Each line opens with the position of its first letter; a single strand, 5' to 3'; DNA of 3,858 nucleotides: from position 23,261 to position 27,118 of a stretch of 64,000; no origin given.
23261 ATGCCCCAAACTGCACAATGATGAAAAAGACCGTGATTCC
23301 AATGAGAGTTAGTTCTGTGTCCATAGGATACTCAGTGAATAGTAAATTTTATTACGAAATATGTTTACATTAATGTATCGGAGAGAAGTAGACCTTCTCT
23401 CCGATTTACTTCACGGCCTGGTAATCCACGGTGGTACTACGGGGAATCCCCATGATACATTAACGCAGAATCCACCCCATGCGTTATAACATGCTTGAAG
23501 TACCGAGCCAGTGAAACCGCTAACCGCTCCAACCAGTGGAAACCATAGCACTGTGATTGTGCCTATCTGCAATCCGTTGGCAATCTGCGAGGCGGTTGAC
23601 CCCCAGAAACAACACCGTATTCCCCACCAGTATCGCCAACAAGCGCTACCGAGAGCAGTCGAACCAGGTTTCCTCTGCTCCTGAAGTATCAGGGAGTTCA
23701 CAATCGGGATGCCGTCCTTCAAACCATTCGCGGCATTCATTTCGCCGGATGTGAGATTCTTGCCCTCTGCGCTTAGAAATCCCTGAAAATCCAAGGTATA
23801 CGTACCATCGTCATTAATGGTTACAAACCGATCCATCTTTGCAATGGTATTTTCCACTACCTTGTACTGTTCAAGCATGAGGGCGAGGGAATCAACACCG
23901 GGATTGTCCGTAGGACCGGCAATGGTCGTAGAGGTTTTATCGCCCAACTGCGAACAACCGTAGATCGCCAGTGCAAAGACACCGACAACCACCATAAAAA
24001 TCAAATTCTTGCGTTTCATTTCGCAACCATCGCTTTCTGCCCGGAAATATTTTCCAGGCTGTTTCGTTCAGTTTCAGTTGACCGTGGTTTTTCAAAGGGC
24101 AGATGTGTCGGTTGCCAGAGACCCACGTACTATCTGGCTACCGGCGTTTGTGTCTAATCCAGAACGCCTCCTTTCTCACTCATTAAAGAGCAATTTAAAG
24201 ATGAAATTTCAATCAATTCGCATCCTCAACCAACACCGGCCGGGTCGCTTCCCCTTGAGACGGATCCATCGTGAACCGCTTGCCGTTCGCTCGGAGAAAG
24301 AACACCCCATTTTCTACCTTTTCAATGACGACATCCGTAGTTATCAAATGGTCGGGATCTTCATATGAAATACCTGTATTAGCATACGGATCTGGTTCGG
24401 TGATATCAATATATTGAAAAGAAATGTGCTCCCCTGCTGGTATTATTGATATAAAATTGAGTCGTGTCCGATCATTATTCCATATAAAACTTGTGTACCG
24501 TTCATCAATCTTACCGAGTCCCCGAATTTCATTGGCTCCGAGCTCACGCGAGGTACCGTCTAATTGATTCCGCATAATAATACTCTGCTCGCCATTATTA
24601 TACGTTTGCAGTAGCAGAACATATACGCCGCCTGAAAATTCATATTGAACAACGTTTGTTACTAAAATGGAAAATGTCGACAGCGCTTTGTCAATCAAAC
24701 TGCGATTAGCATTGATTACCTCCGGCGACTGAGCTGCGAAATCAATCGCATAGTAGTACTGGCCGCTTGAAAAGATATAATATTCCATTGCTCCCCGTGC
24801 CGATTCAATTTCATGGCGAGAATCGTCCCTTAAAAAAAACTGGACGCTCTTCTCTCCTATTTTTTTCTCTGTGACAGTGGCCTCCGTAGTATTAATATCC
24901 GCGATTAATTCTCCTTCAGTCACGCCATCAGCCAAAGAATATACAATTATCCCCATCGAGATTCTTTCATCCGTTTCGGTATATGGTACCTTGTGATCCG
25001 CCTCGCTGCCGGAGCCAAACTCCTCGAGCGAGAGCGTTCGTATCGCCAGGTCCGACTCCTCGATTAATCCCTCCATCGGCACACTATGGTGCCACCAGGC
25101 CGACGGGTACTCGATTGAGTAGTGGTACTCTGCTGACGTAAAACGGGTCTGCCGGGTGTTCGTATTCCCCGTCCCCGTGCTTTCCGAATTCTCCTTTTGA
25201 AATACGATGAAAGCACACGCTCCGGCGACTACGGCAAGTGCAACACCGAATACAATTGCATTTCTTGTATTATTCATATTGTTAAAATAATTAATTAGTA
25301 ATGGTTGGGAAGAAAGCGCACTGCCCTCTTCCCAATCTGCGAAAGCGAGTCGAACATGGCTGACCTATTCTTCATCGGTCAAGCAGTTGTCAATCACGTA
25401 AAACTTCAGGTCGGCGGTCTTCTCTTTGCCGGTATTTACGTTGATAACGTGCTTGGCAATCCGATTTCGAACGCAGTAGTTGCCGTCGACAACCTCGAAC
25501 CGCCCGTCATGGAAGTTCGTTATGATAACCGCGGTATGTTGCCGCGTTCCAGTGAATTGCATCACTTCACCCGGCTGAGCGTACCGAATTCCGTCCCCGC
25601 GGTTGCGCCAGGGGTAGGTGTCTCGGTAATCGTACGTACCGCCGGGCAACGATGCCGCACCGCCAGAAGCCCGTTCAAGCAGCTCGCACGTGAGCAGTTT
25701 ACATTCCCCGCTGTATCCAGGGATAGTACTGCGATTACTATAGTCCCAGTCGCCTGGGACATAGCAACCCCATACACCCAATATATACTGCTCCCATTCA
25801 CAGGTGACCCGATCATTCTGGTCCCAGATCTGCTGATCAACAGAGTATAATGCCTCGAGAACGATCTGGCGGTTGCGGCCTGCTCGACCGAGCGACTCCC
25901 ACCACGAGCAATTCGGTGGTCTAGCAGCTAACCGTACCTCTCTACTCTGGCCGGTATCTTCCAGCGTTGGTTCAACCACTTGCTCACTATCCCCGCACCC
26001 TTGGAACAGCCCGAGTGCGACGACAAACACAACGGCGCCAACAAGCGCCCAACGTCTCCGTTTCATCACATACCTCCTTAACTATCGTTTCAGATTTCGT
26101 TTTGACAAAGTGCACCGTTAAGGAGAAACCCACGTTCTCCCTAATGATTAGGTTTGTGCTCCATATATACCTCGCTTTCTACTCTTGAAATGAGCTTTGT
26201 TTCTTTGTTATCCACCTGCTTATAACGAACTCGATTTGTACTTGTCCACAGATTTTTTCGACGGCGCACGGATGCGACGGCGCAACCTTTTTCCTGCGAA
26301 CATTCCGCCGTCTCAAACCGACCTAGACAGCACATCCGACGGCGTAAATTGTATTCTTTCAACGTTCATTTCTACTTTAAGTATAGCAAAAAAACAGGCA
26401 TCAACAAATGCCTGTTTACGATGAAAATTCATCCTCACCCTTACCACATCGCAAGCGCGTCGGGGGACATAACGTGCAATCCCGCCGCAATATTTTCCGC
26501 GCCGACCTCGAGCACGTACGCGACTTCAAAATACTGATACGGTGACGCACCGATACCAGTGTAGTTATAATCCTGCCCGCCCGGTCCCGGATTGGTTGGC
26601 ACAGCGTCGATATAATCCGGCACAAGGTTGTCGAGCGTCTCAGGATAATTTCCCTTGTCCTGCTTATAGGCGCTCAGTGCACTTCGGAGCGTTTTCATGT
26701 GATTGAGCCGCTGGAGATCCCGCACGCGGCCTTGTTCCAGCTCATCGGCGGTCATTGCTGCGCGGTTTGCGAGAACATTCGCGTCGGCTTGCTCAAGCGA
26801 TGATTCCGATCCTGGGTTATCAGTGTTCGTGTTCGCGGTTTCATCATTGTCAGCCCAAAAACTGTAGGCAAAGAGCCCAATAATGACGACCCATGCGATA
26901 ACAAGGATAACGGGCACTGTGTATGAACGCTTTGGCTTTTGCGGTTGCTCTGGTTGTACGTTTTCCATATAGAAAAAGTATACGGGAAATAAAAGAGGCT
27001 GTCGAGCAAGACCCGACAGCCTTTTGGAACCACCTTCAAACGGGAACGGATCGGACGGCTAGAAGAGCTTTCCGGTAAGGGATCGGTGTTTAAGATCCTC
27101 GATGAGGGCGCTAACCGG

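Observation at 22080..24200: Low-GC island: Cys/Trp-rich lipoprotein followed by three tandem ~90-aa membrane-protein paralogs (candidate toxin-immunity module)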

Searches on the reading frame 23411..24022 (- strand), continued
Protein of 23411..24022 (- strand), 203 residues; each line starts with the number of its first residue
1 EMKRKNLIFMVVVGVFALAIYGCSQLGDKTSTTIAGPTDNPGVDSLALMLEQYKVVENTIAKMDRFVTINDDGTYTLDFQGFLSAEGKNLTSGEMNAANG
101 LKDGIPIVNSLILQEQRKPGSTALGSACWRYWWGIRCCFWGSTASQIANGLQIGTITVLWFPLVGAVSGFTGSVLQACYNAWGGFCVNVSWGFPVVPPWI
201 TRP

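Call 63: search_solved_structures(query=A1, max_evalue=10)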
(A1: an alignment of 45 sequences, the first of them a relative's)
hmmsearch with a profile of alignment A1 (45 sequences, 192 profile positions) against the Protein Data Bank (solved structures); distinct sequences matched with E-value up to 10: 5.
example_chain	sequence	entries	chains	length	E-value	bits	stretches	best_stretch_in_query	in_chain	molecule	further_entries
9h0m_E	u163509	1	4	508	0.0035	20.2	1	116-145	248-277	PIT54 protein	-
2vr0_A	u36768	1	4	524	0.19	14.6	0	77-148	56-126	CYTOCHROME C NITRITE REDUCTASE, CATALYTIC SUBUNIT NFRA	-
2dib_A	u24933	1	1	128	1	12.2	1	60-84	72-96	Filamin-B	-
1w7f_A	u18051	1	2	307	1.3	11.9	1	9-49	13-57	BETA-LACTAMASE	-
11br_A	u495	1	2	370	6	9.7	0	129-161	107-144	Transmembrane 6 superfamily member 1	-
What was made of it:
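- Tried and rejected: The PDB sequence profile gave only a weak Cys/Trp-compositional hit to an SRCR protein, PIT54, at E 0.0035 (call 63).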

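Call 66: fold_search(model_id=the predicted structure, library=pdb)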
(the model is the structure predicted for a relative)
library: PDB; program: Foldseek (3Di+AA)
matches with E <= 10: 179; with E <= 0.001: 0
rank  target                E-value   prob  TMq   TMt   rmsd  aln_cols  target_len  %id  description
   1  5ifr_A                3.6e-01  0.38  0.22  0.27   5.1       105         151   10  Structure of the stable UBE2D3-UbDha conjugate (released 2016-05-11)
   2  3ptf_B                4.4e-01  0.35  0.21  0.26   4.9       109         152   10  X-ray structure of the non-covalent complex between UbcH5A and Ubiquitin (released 2011-05-11)
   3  5tut_A                7.5e-01  0.23  0.21  0.26   4.6       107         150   11  UbcH5a-Ub isopeptide conjugate (released 2017-11-08)
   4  9gfs_D                7.9e-01  0.12  0.12  0.09  13.5        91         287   16  PsiM in complex with SAH (released 2025-07-23)
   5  8iya_A                9.0e-01  0.21  0.22  0.26   5.4       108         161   10  Complex of SETDB1-derived peptide bound to UBE2E1 (released 2024-01-03)
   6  3ptf_A                1.0e+00  0.21  0.22  0.27   5.0       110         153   10  X-ray structure of the non-covalent complex between UbcH5A and Ubiquitin (released 2011-05-11)
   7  9jue_C                1.0e+00  0.04  0.11  0.16  12.2        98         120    8  Roadblock3 homodimer structure from Candidatus Prometheoarchaeum syntrophicum strain MK-D1 (released 2024-10-16)
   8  1veu_B                1.0e+00  0.04  0.11  0.16  12.5        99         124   10  Crystal structure of the p14/MP1 complex at 2.15 A resolution (released 2004-08-03)
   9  8i82_B                1.1e+00  0.06  0.08  0.06  11.7        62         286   18  Crystal structure of Cph001-D189N in complex with CMN IIA (released 2024-01-10)
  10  6b9x_B                1.1e+00  0.05  0.12  0.16  11.5       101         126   12  Crystal structure of Ragulator (released 2017-11-08)
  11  2zl1_B                1.1e+00  0.04  0.12  0.17  11.7        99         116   10  MP1-p14 Scaffolding complex (released 2008-06-24)
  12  5aie_B                1.2e+00  0.16  0.21  0.26   5.0       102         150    8  Not4 ring domain in complex with Ubc4 (released 2015-04-29)
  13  5d0k_A                1.3e+00  0.18  0.21  0.26   5.1       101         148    9  Structure of UbE2D2:RNF165:Ub complex (released 2015-12-09)
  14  7zj3_H                1.4e+00  0.14  0.20  0.25   6.6       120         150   12  Structure of TRIM2 RING domain in complex with UBE2D1~Ub conjugate (released 2022-11-30)
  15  4yze_A                1.4e+00  0.06  0.15  0.16  18.3       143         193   15  Crystal structure of E.coli NemR reduced form (released 2016-02-03)
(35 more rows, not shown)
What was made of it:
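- Tried and rejected: Foldseek/PDB gave E of 0.36 or worse (call 66).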

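Call 91: fold_search(model_id=the predicted structure, library=viral)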
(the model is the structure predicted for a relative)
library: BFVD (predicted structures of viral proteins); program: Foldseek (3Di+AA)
matches with E <= 10: 210; with E <= 0.001: 0
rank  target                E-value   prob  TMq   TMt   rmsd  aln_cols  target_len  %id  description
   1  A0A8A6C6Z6            3.9e-02  0.47  0.15  0.19  13.8        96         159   16  (no name in the UniProt tables at hand)
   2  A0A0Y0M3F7            6.4e-02  0.77  0.20  0.15  19.8       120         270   19  Ca++ and Zn++ binding-like protein [Glossina hytrovirus (isolate Glossina pallidipes/Ethiopia/Seibersdorf/-)]
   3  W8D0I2                1.2e-01  0.25  0.15  0.19  16.1       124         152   11  Uncharacterized protein [Erwinia phage PhiEaH1]
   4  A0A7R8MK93            2.4e-01  0.21  0.15  0.19  11.8        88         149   16  Uncharacterized protein [Klebsiella phage vB_KvM-Eowyn]
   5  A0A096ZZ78            4.6e-01  0.28  0.21  0.17   9.8       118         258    9  RNA-dependent RNA polymerase (Fragment) [Cytospora sacchari RNA virus]
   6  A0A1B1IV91            4.6e-01  0.08  0.14  0.11  26.3       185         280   12  (no name in the UniProt tables at hand)
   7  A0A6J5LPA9            4.9e-01  0.07  0.13  0.10  22.9       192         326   12  Uncharacterized protein [uncultured Caudovirales phage]
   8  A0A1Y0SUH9            5.5e-01  0.13  0.18  0.17  18.3       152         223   10  Uncharacterized protein [Pseudomonas phage Skulduggery]
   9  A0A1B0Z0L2            5.8e-01  0.20  0.15  0.21  21.0       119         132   16  (no name in the UniProt tables at hand)
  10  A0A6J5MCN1            5.8e-01  0.04  0.08  0.11  17.6       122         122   17  Uncharacterized protein [uncultured Caudovirales phage]
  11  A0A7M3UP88            6.6e-01  0.13  0.21  0.28  16.4       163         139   10  Uncharacterized protein [Pyramimonas orientalis virus]
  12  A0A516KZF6            7.0e-01  0.44  0.22  0.30   4.4        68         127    6  (no name in the UniProt tables at hand)
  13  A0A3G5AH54            7.4e-01  0.11  0.12  0.12  17.4        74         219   22  Uncharacterized protein [Sylvanvirus sp.]
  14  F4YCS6                8.3e-01  0.15  0.19  0.33  15.3       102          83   15  (no name in the UniProt tables at hand)
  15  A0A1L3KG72            8.3e-01  0.08  0.15  0.17  14.2       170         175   10  (no name in the UniProt tables at hand)
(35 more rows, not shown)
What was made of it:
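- Tried and rejected: Foldseek/BFVD gave E of 0.039 or worse (call 91).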

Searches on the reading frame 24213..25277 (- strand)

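Call 3: search_protein_families(library=pfam, proteins=[window:24213-25277:-], max_evalue=1)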
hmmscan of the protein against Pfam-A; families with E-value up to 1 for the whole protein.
window:24213-25277:- (354 aa): 2 families
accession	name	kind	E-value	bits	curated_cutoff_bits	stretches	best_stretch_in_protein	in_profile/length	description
PF18933.6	PsbP_2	-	0.0063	17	27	1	27-65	19-66/184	PsbP-like protein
PF05767.17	Pox_A14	-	0.1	13.2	27.7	1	2-33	9-40/93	Poxvirus virion envelope protein A14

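Call 16: search_protein_families(library=ncbifam, proteins=[window:24213-25277:-], max_evalue=1)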
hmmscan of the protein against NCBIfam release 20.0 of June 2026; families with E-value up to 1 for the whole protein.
window:24213-25277:- (354 aa): 0 families

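Call 18: search_protein_families(library=padloc, proteins=[window:24213-25277:-], max_evalue=1)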
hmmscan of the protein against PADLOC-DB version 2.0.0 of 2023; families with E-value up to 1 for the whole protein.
window:24213-25277:- (354 aa): 0 families

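Call 47: search_protein_families(library=phrogs, proteins=[window:24213-25277:-], max_evalue=0.1)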
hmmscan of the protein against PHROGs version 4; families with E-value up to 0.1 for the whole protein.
window:24213-25277:- (354 aa): 0 families

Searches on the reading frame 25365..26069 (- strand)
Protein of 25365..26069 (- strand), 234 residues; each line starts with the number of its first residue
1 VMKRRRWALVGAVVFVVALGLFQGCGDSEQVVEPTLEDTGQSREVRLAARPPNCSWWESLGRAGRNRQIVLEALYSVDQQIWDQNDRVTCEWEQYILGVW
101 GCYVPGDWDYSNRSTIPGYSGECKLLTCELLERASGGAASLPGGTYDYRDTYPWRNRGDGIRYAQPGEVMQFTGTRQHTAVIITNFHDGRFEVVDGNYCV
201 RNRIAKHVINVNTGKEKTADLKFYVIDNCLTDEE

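Call 3: search_protein_families(library=pfam, proteins=[window:25365-26069:-], max_evalue=1)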
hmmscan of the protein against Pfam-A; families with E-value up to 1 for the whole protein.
window:25365-26069:- (234 aa): 1 family
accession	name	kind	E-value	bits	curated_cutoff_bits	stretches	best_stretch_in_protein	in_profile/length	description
PF05257.22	CHAP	-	0.019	15.9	26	1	151-197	27-81/81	CHAP domain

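Call 16: search_protein_families(library=ncbifam, proteins=[window:25365-26069:-], max_evalue=1)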
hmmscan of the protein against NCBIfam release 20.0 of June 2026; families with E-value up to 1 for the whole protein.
window:25365-26069:- (234 aa): 1 family
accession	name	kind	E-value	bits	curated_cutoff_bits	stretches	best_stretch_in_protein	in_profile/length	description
NF053526.1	Myco_lipo_LppK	equivalog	0.17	11.8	125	1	2-34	1-32/167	lipoprotein LppK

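Call 18: search_protein_families(library=padloc, proteins=[window:25365-26069:-], max_evalue=1)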
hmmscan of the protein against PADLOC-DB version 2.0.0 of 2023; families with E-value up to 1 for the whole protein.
window:25365-26069:- (234 aa): 0 families

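Call 47: search_protein_families(library=phrogs, proteins=[window:25365-26069:-], max_evalue=0.1)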
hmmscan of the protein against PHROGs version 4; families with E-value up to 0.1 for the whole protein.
window:25365-26069:- (234 aa): 1 family
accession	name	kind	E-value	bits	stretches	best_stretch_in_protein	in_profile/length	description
phrog_34414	-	unknown function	0.063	14.5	0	9-66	4-58/132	-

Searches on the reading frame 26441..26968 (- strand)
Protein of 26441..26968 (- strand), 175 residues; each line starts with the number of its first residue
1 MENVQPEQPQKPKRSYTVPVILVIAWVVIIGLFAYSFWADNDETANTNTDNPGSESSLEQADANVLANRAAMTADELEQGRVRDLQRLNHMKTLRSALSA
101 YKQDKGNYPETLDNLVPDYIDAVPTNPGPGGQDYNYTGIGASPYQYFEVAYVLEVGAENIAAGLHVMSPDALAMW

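Call 3: search_protein_families(library=pfam, proteins=[window:26441-26968:-], max_evalue=1)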
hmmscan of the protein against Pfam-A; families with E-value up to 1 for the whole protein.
window:26441-26968:- (175 aa): 5 families
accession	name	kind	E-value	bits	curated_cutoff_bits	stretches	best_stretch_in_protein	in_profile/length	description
PF02203.21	TarH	-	0.00032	21.1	25.2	1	20-73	16-69/177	Tar ligand binding domain homologue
PF08334.16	T2SSG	-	0.018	15.6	21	1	89-116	16-46/108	Type II secretion system (T2SS), protein G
PF22218.1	SAS-6_C_CC_2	-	0.054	14.5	27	0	144-162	12-30/52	SAS-6, C-terminal coiled coil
PF05961.16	Chordopox_A13L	-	0.074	13.7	24.1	1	20-62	5-44/69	Chordopoxvirus A13L protein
PF16342.10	DUF4972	-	0.19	12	28.8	1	86-122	51-86/128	Domain of unknown function (DUF4972)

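Call 16: search_protein_families(library=ncbifam, proteins=[window:26441-26968:-], max_evalue=1)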
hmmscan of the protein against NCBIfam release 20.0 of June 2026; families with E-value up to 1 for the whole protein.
window:26441-26968:- (175 aa): 2 families
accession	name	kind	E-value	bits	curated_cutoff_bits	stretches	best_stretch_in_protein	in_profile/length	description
NF042931.1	SAG1386_EF1546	equivalog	0.035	14.2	80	1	10-61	22-76/158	SAG1386/EF1546 family surface-associated protein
TIGR01710.1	typeII_sec_gspG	equivalog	0.15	12.1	88.85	1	88-153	39-101/134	type II secretion system major pseudopilin GspG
